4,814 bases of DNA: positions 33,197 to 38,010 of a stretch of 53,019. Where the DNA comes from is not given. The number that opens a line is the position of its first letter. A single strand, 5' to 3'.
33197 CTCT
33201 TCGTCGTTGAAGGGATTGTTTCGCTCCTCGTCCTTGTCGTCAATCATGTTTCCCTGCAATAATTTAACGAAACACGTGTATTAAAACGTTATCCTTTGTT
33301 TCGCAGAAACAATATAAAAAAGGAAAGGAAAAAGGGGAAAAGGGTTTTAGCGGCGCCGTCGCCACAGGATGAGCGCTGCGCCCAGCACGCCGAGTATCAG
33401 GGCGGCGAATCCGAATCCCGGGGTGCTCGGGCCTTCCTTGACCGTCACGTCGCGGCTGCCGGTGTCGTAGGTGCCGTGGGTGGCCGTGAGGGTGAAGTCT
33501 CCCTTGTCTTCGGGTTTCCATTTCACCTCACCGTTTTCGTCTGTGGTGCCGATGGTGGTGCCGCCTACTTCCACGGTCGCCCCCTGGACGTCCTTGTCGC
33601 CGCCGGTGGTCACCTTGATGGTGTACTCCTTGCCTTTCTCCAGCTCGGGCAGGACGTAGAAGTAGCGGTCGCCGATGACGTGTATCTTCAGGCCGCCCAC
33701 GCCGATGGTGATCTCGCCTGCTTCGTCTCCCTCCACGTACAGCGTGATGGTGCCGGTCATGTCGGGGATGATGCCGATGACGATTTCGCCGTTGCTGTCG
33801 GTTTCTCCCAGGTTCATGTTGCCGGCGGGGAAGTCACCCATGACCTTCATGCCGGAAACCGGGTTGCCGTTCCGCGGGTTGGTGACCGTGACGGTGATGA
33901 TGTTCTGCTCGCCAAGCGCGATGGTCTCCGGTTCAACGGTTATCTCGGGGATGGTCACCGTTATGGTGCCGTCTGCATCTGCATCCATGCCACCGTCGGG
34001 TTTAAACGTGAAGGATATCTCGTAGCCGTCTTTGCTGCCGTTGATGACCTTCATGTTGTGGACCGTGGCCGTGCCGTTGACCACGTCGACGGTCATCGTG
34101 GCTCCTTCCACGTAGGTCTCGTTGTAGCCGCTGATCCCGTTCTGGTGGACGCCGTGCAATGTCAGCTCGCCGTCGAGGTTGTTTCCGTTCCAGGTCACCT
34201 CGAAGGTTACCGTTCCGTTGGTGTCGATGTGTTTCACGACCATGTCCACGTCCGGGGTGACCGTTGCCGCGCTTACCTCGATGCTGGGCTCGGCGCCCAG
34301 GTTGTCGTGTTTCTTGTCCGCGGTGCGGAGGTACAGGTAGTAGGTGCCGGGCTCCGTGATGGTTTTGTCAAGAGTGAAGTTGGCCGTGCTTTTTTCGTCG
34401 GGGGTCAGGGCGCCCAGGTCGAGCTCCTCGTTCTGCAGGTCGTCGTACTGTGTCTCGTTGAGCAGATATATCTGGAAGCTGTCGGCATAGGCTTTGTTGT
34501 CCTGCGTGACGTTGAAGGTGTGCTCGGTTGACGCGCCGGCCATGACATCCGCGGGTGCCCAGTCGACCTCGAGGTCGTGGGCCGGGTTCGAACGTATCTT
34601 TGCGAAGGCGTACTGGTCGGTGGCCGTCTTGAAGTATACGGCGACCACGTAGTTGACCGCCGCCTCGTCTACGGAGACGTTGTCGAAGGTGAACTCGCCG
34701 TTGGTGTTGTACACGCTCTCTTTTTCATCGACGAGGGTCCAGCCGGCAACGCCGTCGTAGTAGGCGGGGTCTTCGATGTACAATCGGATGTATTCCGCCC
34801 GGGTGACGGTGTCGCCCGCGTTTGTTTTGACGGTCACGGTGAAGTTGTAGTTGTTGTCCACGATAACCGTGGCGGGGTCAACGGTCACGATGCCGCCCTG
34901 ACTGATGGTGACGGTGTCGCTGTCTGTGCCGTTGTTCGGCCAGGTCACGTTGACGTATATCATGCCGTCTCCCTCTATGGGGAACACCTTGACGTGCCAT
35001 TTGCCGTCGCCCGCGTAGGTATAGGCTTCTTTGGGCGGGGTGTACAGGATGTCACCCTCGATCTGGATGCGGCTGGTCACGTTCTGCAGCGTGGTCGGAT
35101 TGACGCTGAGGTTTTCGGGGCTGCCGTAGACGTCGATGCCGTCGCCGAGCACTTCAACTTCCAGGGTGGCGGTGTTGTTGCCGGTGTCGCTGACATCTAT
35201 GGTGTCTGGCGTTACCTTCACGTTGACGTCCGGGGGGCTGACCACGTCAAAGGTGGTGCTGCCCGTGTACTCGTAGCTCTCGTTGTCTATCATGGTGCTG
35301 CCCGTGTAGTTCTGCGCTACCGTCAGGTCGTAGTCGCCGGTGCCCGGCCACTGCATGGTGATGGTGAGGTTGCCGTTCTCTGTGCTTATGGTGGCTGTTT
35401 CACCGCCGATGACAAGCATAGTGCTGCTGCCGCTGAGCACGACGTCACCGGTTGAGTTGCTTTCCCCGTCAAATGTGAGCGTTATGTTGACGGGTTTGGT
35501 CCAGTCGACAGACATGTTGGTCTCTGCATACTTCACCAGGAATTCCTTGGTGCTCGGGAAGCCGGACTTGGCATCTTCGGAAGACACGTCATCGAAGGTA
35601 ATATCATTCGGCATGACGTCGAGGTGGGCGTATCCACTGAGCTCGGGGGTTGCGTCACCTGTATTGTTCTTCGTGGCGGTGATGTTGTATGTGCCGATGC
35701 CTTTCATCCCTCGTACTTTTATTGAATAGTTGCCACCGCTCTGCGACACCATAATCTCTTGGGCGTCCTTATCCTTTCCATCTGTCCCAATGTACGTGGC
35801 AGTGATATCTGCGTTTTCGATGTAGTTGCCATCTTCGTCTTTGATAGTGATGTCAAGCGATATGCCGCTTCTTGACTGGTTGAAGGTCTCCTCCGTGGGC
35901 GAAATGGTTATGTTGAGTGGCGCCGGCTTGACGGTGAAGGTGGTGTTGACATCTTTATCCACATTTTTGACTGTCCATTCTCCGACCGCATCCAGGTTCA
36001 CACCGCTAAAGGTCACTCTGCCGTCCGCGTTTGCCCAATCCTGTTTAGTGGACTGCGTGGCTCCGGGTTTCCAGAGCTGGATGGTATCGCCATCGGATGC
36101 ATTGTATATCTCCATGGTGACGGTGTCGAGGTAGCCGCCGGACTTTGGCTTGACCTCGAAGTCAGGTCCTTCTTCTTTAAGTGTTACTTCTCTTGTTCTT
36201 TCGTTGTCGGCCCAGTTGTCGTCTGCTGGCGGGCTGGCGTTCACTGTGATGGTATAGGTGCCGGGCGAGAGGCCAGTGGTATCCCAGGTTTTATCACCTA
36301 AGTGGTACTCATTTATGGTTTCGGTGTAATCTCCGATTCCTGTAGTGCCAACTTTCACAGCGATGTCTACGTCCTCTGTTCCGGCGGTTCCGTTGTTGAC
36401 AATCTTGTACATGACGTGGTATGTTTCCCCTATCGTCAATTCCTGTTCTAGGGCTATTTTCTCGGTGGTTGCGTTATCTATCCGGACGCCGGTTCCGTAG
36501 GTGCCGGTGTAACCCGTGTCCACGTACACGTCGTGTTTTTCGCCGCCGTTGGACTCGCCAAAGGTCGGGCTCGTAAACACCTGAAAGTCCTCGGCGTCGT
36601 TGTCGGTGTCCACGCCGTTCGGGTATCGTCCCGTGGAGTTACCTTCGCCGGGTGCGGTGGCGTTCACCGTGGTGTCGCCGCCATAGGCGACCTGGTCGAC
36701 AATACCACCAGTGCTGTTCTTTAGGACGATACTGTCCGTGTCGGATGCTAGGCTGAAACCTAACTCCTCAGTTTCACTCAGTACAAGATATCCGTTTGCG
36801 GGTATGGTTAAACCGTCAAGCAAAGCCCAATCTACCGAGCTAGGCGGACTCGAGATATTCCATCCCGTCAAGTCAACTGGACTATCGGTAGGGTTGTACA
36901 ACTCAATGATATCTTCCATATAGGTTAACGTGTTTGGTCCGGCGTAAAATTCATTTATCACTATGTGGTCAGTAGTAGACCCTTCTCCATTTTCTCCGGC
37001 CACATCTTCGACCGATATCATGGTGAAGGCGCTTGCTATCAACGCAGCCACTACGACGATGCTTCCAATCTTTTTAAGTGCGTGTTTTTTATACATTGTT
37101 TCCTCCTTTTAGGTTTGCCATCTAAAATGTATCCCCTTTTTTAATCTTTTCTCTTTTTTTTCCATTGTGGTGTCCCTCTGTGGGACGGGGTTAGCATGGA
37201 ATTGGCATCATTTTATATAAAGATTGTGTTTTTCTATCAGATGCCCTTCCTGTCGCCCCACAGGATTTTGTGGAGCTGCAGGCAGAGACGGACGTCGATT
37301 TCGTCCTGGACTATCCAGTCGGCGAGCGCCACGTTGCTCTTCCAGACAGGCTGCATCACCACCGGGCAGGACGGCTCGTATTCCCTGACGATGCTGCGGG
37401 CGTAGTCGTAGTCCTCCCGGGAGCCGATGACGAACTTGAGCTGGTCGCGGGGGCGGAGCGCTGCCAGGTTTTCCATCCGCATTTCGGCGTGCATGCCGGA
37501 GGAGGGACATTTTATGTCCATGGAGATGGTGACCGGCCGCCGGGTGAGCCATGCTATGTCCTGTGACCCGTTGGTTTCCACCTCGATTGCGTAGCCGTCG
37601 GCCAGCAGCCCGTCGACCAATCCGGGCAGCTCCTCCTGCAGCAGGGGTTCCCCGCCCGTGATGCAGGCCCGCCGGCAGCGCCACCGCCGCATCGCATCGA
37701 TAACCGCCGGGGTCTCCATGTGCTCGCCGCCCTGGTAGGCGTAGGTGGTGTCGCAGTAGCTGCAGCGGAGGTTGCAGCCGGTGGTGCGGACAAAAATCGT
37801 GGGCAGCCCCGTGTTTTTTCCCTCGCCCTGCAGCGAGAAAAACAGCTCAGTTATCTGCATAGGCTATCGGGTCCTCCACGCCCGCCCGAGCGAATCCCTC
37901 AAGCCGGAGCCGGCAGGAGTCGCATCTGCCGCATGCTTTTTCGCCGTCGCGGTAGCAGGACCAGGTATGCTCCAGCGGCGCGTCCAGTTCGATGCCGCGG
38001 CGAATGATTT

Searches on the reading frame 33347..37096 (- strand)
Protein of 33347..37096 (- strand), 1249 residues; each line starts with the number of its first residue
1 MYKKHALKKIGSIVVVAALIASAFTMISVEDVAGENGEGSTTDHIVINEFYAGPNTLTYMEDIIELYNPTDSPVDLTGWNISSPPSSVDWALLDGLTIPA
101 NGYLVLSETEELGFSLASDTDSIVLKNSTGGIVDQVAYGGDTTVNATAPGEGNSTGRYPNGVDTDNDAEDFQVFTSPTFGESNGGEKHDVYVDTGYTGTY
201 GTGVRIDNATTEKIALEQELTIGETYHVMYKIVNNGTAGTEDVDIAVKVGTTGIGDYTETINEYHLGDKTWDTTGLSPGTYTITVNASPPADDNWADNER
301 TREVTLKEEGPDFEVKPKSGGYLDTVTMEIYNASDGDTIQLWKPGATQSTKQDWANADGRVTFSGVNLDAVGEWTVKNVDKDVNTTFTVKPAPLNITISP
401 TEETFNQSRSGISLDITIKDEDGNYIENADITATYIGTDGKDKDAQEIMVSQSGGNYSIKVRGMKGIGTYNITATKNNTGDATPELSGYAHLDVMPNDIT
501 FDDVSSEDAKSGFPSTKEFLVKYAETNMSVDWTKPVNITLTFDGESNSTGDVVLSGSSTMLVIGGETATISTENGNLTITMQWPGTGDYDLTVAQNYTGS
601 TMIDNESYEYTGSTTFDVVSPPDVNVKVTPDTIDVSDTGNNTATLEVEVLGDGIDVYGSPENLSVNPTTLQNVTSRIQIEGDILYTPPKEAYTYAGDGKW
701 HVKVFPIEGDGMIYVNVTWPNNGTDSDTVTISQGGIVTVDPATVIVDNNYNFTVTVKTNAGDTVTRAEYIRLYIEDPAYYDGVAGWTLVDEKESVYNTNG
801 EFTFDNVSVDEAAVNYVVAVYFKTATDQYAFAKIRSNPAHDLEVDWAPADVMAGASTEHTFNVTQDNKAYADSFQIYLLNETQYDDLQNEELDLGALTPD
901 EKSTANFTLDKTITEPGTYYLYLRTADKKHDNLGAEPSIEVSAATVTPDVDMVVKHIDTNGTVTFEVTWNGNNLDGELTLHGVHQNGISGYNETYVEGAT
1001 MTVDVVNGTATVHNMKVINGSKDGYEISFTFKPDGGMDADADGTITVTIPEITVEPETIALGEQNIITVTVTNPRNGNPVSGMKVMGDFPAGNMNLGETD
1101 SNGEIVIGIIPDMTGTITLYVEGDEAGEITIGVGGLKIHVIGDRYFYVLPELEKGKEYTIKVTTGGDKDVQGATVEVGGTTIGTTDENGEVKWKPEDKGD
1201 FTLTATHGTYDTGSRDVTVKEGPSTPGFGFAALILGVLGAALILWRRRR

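Call 31: search_protein_families(library=ncbifam, proteins=[window:33347-37096:-])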
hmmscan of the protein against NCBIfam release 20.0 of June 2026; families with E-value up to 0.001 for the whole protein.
window:33347-37096:- (1249 aa): 0 families

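Call 32: search_protein_families(library=pfam, proteins=[window:33347-37096:-])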
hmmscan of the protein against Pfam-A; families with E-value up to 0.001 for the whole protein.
window:33347-37096:- (1249 aa): 4 families
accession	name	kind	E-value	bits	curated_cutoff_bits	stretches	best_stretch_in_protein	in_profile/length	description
PF00932.25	LTD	-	4.5e-15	56.4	34.3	1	40-139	3-108/109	Lamin Tail Domain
PF13620.12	CarboxypepD_reg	-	1.2e-08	35.6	32.3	0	417-483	5-63/82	Carboxypeptidase regulatory-like domain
PF17766.7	fn3_6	-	1.4e-05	25.6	26.4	0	615-649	36-69/99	Fibronectin type-III domain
PF13715.12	CarbopepD_reg_2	-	0.00059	20.3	32.2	1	1163-1222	6-67/88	CarboxypepD_reg-like domain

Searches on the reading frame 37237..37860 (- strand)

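Call 32: search_protein_families(library=pfam, proteins=[window:37237-37860:-])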
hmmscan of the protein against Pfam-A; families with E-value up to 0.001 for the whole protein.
window:37237-37860:- (207 aa): 1 family
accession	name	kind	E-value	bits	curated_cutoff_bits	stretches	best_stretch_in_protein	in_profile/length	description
PF04055.27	Radical_SAM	-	5.1e-12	46.7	29.5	1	25-106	3-98/166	Radical SAM superfamily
